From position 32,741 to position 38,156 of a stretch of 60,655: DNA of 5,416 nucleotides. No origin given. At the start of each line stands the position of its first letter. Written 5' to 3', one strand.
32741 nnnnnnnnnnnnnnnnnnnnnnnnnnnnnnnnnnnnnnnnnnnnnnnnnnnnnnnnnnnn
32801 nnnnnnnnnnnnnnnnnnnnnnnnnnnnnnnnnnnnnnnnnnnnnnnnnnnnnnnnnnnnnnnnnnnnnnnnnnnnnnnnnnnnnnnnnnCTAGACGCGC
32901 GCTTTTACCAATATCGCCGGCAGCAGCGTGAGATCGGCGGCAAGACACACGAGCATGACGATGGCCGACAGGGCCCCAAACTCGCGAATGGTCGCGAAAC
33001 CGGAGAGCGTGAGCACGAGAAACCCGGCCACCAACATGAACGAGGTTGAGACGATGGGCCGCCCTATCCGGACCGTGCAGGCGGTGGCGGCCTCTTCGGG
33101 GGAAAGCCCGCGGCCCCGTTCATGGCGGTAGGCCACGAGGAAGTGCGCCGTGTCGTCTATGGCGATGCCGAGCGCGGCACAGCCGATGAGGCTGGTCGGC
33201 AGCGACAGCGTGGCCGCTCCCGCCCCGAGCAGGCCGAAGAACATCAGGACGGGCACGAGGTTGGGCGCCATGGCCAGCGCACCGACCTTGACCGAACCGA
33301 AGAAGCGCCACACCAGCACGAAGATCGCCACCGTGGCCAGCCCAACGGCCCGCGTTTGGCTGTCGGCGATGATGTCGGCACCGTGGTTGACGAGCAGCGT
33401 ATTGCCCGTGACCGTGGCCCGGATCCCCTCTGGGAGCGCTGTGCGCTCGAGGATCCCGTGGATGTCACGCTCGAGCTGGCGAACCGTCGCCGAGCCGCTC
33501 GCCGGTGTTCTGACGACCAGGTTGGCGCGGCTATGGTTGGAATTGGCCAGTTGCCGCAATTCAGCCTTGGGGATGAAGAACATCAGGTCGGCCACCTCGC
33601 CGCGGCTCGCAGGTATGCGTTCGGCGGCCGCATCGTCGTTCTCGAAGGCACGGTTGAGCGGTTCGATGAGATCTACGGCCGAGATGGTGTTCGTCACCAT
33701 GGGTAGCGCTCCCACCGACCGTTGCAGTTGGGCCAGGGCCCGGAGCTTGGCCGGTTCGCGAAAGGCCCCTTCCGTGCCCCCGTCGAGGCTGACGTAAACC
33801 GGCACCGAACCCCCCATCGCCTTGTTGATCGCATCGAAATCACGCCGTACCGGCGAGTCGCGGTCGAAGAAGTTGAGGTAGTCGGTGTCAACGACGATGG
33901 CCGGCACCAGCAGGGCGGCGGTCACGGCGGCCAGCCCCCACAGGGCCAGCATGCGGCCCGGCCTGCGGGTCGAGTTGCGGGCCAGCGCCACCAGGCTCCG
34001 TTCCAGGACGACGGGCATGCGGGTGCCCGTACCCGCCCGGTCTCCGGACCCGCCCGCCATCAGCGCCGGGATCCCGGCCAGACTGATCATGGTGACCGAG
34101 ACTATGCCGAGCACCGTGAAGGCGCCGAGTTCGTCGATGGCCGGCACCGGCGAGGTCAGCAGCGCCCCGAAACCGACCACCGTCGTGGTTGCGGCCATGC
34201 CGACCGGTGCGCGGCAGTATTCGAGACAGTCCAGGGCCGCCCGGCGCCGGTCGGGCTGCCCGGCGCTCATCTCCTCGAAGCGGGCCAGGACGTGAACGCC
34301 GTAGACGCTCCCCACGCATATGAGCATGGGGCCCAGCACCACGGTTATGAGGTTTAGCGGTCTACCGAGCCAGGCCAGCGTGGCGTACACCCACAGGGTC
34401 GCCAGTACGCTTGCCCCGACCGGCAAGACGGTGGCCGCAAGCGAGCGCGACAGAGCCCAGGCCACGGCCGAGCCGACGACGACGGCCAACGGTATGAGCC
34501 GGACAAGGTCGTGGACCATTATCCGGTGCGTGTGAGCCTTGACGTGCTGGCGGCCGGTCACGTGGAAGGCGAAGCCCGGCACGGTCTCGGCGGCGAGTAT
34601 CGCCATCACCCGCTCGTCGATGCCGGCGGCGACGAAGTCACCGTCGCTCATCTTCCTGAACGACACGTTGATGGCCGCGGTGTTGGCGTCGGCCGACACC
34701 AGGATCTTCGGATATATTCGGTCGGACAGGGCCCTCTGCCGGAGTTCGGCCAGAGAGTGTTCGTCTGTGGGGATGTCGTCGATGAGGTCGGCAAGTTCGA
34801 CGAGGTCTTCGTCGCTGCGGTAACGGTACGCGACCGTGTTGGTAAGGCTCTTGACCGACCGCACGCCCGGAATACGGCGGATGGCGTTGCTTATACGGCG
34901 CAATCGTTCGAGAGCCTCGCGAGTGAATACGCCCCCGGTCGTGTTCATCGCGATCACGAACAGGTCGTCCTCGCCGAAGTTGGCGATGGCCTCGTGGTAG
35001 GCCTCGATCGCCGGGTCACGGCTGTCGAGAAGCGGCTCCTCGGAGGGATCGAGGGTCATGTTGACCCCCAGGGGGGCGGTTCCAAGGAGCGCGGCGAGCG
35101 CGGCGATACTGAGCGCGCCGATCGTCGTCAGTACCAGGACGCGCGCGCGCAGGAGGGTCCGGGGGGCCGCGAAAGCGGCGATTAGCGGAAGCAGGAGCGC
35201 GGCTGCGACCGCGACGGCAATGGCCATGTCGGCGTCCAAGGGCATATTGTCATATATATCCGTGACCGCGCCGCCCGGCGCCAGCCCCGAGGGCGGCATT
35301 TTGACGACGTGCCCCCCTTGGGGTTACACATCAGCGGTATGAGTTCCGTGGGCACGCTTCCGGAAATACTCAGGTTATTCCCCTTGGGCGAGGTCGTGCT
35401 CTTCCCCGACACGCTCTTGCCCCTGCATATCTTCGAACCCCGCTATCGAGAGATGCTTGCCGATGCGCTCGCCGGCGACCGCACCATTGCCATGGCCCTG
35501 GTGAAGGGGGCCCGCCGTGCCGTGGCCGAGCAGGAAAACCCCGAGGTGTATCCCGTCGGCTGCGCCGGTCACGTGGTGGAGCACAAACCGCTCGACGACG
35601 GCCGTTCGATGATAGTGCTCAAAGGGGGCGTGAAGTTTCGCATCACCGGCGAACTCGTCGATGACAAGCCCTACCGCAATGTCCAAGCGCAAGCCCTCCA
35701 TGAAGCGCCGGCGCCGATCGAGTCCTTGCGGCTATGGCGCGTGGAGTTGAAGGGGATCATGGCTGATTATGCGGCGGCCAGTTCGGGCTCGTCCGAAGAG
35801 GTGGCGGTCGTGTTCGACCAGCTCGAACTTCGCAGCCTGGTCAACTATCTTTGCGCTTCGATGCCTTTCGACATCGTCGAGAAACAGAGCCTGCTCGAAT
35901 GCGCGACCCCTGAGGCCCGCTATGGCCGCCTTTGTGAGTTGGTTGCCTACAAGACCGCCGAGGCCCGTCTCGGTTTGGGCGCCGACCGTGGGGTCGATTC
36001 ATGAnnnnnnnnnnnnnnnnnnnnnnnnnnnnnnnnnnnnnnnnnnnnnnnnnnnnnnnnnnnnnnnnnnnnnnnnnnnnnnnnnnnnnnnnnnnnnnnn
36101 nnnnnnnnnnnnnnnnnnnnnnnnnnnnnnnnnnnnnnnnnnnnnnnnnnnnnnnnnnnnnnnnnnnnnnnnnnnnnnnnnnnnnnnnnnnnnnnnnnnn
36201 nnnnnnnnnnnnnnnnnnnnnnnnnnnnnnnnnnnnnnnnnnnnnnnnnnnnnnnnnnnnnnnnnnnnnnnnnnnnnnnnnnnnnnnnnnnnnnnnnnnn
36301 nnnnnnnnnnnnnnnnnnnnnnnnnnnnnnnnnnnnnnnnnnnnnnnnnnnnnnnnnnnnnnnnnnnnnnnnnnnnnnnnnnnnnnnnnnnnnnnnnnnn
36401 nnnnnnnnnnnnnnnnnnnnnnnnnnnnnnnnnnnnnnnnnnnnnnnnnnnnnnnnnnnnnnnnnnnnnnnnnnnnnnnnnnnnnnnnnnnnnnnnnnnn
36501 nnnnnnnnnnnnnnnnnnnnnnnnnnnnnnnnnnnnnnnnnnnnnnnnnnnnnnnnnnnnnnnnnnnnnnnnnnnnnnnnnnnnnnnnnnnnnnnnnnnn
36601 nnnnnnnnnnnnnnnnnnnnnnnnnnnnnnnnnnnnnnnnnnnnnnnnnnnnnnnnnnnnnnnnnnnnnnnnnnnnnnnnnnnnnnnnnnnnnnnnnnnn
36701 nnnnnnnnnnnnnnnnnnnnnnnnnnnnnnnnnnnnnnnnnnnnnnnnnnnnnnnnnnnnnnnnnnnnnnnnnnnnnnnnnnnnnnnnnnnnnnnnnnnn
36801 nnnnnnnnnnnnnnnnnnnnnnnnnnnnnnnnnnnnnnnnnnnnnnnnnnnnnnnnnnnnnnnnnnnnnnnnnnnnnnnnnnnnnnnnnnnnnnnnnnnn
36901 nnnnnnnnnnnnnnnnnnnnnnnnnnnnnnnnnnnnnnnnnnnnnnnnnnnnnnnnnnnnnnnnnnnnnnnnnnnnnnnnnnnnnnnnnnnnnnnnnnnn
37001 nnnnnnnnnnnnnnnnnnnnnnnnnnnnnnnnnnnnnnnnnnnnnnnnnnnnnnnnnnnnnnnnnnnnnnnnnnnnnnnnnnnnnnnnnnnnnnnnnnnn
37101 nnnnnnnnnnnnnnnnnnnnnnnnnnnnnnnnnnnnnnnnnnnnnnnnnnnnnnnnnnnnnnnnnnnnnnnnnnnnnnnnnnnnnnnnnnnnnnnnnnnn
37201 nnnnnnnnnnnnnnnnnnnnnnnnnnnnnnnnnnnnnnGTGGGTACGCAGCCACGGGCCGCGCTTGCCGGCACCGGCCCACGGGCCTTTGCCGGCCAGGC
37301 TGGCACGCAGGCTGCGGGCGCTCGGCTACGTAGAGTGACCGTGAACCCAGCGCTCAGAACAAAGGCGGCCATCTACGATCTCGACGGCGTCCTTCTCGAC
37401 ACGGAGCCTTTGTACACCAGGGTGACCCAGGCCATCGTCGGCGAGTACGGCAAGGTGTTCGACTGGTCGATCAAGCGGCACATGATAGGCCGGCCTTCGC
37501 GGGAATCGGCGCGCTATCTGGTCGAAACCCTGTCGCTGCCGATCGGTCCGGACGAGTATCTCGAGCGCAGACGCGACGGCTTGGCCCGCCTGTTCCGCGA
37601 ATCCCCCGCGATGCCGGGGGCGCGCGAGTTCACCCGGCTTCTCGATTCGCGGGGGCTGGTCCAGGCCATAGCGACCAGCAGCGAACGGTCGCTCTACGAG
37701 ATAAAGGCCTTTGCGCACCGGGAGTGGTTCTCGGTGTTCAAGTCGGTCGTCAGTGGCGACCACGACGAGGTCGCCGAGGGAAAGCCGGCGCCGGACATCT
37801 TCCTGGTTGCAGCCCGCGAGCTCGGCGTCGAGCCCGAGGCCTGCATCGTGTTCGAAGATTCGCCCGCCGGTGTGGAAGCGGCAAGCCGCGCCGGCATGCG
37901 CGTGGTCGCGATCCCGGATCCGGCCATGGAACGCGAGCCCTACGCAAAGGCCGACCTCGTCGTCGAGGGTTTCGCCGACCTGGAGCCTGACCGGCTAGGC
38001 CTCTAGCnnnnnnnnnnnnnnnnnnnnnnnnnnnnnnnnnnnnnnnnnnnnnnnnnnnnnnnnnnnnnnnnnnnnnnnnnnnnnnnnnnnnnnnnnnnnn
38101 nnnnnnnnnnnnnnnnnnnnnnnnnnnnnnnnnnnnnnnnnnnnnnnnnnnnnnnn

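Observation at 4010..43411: Six module-shuffled, cysteine-rich secreted giants look like one extracellular system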

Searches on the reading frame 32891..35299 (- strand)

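Call 8: search_protein_families(library=pfam, proteins=[window:32891-35299:-], max_evalue=0.001)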
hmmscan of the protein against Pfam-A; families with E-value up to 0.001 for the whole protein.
window:32891-35299:- (802 aa): 3 families
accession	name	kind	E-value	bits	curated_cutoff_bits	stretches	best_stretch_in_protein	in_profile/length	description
PF03176.21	MMPL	-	9.2e-29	100.9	20.5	2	164-417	45-302/333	MMPL family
PF02460.24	Patched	-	4.4e-05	23.7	23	0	280-400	22-140/156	Patched SSD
PF00873.25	ACR_tran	-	0.00026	19.3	28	1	621-796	309-485/1021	AcrB/AcrD/AcrF family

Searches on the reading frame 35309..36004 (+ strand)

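Call 8: search_protein_families(library=pfam, proteins=[window:35309-36004:+], max_evalue=0.001)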
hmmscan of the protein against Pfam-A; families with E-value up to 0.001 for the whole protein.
window:35309-36004:+ (231 aa): 1 family
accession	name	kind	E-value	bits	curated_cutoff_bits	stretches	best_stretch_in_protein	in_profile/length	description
PF02190.22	LON_substr_bdg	-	8e-33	114.5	28.7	1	21-212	2-198/200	ATP-dependent protease La (LON) substrate-binding domain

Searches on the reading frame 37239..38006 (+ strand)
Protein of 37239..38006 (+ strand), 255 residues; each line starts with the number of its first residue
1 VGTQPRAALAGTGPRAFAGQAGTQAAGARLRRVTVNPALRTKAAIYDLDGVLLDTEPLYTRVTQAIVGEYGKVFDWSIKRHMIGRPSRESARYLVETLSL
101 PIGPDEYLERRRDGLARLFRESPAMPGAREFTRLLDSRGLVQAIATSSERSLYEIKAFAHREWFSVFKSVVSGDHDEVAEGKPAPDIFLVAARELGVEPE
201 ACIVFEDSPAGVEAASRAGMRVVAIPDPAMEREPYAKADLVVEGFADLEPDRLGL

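Call 8: search_protein_families(library=pfam, proteins=[window:37239-38006:+], max_evalue=0.001)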
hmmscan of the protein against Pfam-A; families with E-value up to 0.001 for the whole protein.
window:37239-38006:+ (255 aa): 3 families
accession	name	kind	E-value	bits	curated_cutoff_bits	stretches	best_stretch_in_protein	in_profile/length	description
PF00702.32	Hydrolase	-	1.7e-26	94.3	26.4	1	42-219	2-191/191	haloacid dehalogenase-like hydrolase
PF13419.12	HAD_2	-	1.2e-23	84.6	23.8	1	45-225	2-178/178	Haloacid dehalogenase-like hydrolase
PF13242.12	Hydrolase_like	-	3.9e-06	27.1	22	1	181-247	3-74/75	HAD-hyrolase-like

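Call 117: search_protein_families(library=pfam, proteins=[window:37239-38006:+], max_evalue=0.001)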
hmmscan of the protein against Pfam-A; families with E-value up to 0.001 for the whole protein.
window:37239-38006:+ (255 aa): 3 families
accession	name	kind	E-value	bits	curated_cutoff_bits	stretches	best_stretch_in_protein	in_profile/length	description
PF00702.32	Hydrolase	-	1.7e-26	94.3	26.4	1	42-219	2-191/191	haloacid dehalogenase-like hydrolase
PF13419.12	HAD_2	-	1.2e-23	84.6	23.8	1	45-225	2-178/178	Haloacid dehalogenase-like hydrolase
PF13242.12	Hydrolase_like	-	3.9e-06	27.1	22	1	181-247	3-74/75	HAD-hyrolase-like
